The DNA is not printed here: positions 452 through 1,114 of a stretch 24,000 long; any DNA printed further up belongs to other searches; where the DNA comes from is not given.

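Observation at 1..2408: AT-rich, overlap-coupled trio: Csx1-type HEPN RNase + Csx20-like mini-protein + RecD/Dda-like SF1B helicase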

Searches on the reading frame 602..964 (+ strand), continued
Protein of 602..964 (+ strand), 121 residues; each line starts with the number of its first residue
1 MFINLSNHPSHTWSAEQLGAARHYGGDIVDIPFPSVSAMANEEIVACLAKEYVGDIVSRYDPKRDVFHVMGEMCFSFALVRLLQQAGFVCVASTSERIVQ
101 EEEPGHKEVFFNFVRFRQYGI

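Call 67: fold_search(model_id=the predicted structure, library=pdb)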
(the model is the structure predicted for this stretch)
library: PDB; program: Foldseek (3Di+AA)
matches with E <= 10: 916; with E <= 0.001: 0
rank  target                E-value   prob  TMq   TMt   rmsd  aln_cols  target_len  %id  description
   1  8t65_B                9.0e-03  0.77  0.33  0.28   8.4       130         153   14  cA4 bound Cam1 (released 2024-01-10)
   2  7yia                  1.3e-02  0.97  0.48  0.14   8.3       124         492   13  Crystal structure of K74A mutant of Cap4 SAVED domain-containing receptor from Enterobacter cloacae (released 2023-05-31)
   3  7yib                  1.7e-02  0.95  0.47  0.14   7.6       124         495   13  Crystal structure of wild-type Cap4 SAVED domain-containing receptor from Enterobacter cloacae (released 2023-05-31)
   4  7qsq_C                1.7e-02  0.82  0.36  0.35   7.7       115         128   16  Permutated N-terminal lobe of the ribose binding protein from Thermotoga maritima (released 2023-01-11)
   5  8jh1_B                3.1e-02  0.60  0.34  0.12   9.6       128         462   14  Crystal Structure of the Csm6 Y161A mutant from Thermus thermophilus HB8 in complex with cyclic-tetraadenylate (cA4) (released 2023-12-13)
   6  4yds                  3.6e-02  0.57  0.39  0.25   8.5       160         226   10  FlaH from Sulfolobus acidocaldarius with ATP and Mg-Ion (released 2015-11-11)
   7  7qsq_A                4.3e-02  0.69  0.37  0.36   7.8       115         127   16  Permutated N-terminal lobe of the ribose binding protein from Thermotoga maritima (released 2023-01-11)
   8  2e6g_I                4.6e-02  0.09  0.17  0.12  15.0       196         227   11  Crystal structure of the stationary phase survival protein SurE from Thermus thermophilus HB8 in complex with phosphat (released 2007-08-28)
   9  8t66_A                5.3e-02  0.77  0.40  0.33   6.4        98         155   12  cA6 bound Cam1 (released 2024-01-10)
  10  8htw_B                6.0e-02  0.97  0.41  0.29   2.8        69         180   16  Crystal Structure of the ring nuclease Sso2081 Y133F mutant from Saccharolobus solfataricus in its apo form (released 2023-02-15)
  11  6tug_A                6.0e-02  0.80  0.45  0.17   4.6       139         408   11  Enterococcus italicus Csm6 bound to cyclic hexa-2'-fluoro-hexa-dAMP (released 2020-02-26)
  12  6tug_D                6.4e-02  0.80  0.45  0.17   4.6       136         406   11  Enterococcus italicus Csm6 bound to cyclic hexa-2'-fluoro-hexa-dAMP (released 2020-02-26)
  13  8fm1_B                7.3e-02  0.51  0.40  0.18   7.3       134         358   15  Structure of CBASS Cap5 from Pseudomonas syringae in the absence of a ligand (apo form dimer) (released 2024-02-07)
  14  9c6a_A                7.8e-02  0.47  0.39  0.30   9.2       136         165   10  The CRISPR associated adenosine deaminase Cad1-CARF in the apo form (released 2024-10-30)
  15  6o6z_A                8.3e-02  0.16  0.25  0.11  12.4       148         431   14  Crystal structure of Csm6 H381A in complex with cA4 by cocrystallization of cA4 and Csm6 (released 2019-07-31)
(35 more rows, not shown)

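Call 70: find_related_loci(query=A2, collection=metagenome_contigs, flank=6000)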
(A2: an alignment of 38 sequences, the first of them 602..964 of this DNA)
Query A2 (121 aa) in metagenome_contigs; peptide patterns used: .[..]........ (x = any residue, [..] = any of these).
600 stretches matched a pattern (row limit reached: there are more); 538 encode a relative of the query (tblastn E <= 1e-3); the best 80 are kept; 80 distinct loci.
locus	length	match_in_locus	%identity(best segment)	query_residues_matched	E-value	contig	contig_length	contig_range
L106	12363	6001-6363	100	1-121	4e-81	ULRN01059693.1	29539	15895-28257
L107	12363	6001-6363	100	1-121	4e-81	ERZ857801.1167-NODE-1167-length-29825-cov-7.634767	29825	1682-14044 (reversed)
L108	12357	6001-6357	69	1-120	1e-54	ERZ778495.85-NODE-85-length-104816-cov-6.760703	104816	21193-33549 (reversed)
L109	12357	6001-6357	69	1-120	5e-54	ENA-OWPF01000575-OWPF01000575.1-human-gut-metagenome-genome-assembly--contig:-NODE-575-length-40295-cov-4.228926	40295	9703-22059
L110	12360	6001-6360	55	1-121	1e-43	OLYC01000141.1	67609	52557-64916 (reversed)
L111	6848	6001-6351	58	1-119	3e-42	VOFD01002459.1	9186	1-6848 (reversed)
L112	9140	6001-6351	58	1-119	9e-42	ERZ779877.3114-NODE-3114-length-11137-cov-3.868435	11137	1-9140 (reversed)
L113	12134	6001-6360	50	1-121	8e-39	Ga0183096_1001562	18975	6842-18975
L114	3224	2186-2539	53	1-119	2e-37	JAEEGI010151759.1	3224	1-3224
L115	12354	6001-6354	52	1-119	1e-37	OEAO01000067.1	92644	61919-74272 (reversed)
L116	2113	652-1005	53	1-119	2e-37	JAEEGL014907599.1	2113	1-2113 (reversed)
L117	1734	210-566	51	1-119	7e-38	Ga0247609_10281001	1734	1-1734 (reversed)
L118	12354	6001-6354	52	1-119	1e-37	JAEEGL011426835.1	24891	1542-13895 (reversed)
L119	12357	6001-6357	53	1-119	1e-37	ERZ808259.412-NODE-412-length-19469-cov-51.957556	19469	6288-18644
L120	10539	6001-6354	52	1-119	2e-36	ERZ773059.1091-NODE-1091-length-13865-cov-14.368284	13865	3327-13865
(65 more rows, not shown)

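Call 73: search_protein_families(library=padloc, proteins=[L001:8694-10007:+, L001:7546-8688:+, L001:1205-3718:+, L001:5786-7540:+, L100:7797-8807:+], max_evalue=0.00001)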
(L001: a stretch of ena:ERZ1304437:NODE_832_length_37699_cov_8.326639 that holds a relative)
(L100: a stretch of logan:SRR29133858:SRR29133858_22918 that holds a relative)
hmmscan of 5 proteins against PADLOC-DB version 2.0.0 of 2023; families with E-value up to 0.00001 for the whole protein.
L001:8694-10007:+ (438 aa): 27 families (the best 25 are shown)
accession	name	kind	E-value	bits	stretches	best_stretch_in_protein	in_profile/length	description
PDLC01843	CARF2--CARF_HEPN_CSX20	-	3.7e-111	370.5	1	3-431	2-380/498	-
PDLC01824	CARF2--CARF_HEPN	-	5.3e-101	336.8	1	4-431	3-373/376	-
PDLC01032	Csx1/Csm6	-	7.9e-89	296.8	1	3-434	2-373/412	CARF+HEPN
PDLC01621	Csx1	-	1.8e-74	249.4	1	6-406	1-340/340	CAS-III; associated_signaling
PDLC01345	Csx1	-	3.4e-61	205.4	1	5-336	1-266/267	CAS-III; associated_signaling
PDLC01839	CARF2--CARF_HEPN_CARF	-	2.2e-38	130.3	1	102-408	71-345/518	-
PDLC01844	CARF2--CARF_HEPN_CSX3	-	2.6e-38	130.1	1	52-432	40-376/464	-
PDLC01826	CARF2--CARF_HEPN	-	1.8e-33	114.3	1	106-432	112-392/393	-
PDLC01281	Csx1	-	1.1e-32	111.6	1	5-213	1-189/191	CAS-III; associated_signaling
PDLC01687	Csx1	-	2.1e-29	100.5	1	278-428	1-149/152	Csx1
PDLC01832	CARF2--CARF_HEPN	-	1.1e-28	98.7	1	2-429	1-402/416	-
PDLC01825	CARF2--CARF_HEPN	-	2.9e-26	90.3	1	106-369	110-335/382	-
PDLC01840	CARF2--CARF_HEPN_CARF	-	2.2e-21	74.1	1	102-245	75-210/547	-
PDLC01845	CARF2--CARF_HEPN_Unk_f1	-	1e-19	68.7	1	106-342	131-350/629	-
PDLC01842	CARF2--CARF_HEPN_CSX16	-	6.7e-19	66.2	1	101-421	70-365/478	-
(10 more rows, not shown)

L001:7546-8688:+ (381 aa): 23 families
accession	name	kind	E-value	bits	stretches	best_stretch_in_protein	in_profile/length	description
PDLC01889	CARF4--CARF_PDDEXK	-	3.1e-147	488.6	1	1-381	1-367/367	-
PDLC01890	CARF4--CARF_PDDEXK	-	2.1e-55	186.6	1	5-357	4-344/366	-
PDLC01880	CARF4--CARF_PDDEXK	-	1.7e-29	101.3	1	3-345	2-342/364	-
PDLC01037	Csx1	-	1.3e-26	91.9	1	1-346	1-300/320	ARF+Nuclease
PDLC01619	Csx1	-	2.4e-16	57.8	1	3-340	2-312/330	CAS-III; associated_signaling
PDLC01887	CARF4--CARF_PDDEXK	-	1.7e-14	52.1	1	3-120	2-122/285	-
PDLC01512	Csx1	-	1.2e-11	42.4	1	6-306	7-315/382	CAS-III; associated_signaling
PDLC01900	CARF4--CARF_PDDEXK_AAA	-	1.5e-11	41.7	1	10-348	223-545/556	-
PDLC01882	CARF4--CARF_PDDEXK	-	8.7e-11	39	1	279-351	478-550/569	-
PDLC01639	Csx1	-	8.8e-11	39.5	1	15-124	2-109/361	CAS-III; associated_signaling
PDLC01031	Csx1/Csm6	-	9.7e-11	39.7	1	1-113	1-116/357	CARF+HEPN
PDLC01802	CARF1--CARF_HEPN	-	3.3e-09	34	1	5-93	5-98/388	-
PDLC01968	CARF_PDDEXK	-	4.4e-09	33.9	1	165-338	205-326/361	-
PDLC01360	Csx1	-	6.3e-09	33.4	1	15-94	2-82/365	CAS-III; associated_signaling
PDLC01903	CARF4--CARF_PDDEXK_TM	-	8.2e-09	33.3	1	167-342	208-357/380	-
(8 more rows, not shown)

L001:1205-3718:+ (838 aa): 11 families
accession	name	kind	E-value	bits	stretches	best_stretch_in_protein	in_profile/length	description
PDLC01293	Cas10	-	1e-127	425.5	1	9-721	2-577/577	CAS-III; effector_LS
PDLC00916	Cas10a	-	1.3e-110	369.2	1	9-721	2-650/650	"CRISPR-associated protein Cas10/Csm1, subtype III-A/MTUBE"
PDLC01739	Cas10a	-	1.3e-93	312.8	1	6-797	5-696/731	-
PDLC01444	Cas10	-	8.8e-92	306.8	1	6-814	5-589/605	CAS-III; effector_LS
PDLC01422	Cas10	-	8.5e-22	75.9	1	501-772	200-449/519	CAS-III; effector_LS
PDLC01292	Cas10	-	2.8e-21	74.5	1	534-730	234-386/387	CAS-III; effector_LS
PDLC02054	Cas10b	-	5.5e-20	69.7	1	536-732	223-410/537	-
PDLC01529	Cas10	-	8e-18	62.9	1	579-728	179-331/370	CAS-III; effector_LS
PDLC00919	Cas10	-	8.1e-15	52.8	1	643-729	273-374/414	Cas10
PDLC00917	Cas10b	-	6.1e-14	49.8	1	594-721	357-510/510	"CRISPR-associated protein Cas10/Cmr2, subtype III-B"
PDLC02057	Cas10d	-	4.2e-08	30.9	0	291-431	7-126/462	-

L001:5786-7540:+ (585 aa): 18 families
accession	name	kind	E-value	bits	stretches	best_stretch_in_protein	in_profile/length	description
PDLC01613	Csm3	-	1e-12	47.3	1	11-251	1-77/177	"CAS-III-A,CAS-III-D; effector_G7"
PDLC01275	Csm5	-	1.4e-12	45.9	1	11-136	2-124/321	"CAS-III-A,CAS-III-D; effector_G7"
PDLC01440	Csm5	-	1.2e-10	39.7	1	10-149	3-143/322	"CAS-III-A,CAS-III-D; effector_G7"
PDLC01442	Csm3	-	8.1e-10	36.9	1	100-137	34-69/208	"CAS-III-A,CAS-III-D; effector_G7"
PDLC01733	Csm5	-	1.4e-09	36.3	1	79-150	81-152/369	Csm5gr7_1_CAS-III-A-III-D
PDLC01016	Csm3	-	8e-09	34.2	1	12-258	3-168/189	Csm3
PDLC01015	Csm3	-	1.9e-08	33.7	1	104-169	21-98/178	Csm3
PDLC01339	Csm3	-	4.3e-08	32.3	1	92-277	10-115/163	"CAS-III-A,CAS-III-D; effector_G7"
PDLC01021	Csm5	-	8.9e-08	30.2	1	94-141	98-146/373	Csm5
PDLC01020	Csm5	-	1.2e-07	29.7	1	11-131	2-131/364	CRISPR type III-A/MTUBE-associated RAMP protein Csm5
PDLC01017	Csm3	-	2.4e-07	28.7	1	101-143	38-80/257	Csm3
PDLC01014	Csm3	-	4.7e-07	28.1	1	102-137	34-68/203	CRISPR type III-A/MTUBE-associated RAMP protein Csm3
PDLC01297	Csm3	-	5.2e-07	27.8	1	102-164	33-101/198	"CAS-III-A,CAS-III-D; effector_G7"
PDLC01571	Csm5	-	1.1e-06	26.1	0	94-144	102-146/339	"CAS-III-A,CAS-III-D; effector_G7"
PDLC01295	Cmr4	-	1.4e-06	26.7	1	104-160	27-81/256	"CAS-III-B,CAS-III-C; effector_G7"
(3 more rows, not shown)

L100:7797-8807:+ (337 aa): 2 families
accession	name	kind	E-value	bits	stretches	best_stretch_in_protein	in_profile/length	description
PDLC01618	PrimPol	-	5.9e-26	89.2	1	55-179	2-121/121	"CAS-I,CAS-II,CAS-III,CAS-IV,CAS-V,CAS-VI; associated"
PDLC03818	RTasVirE-PriCT2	-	1.9e-23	81.4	1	37-240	38-234/320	DRT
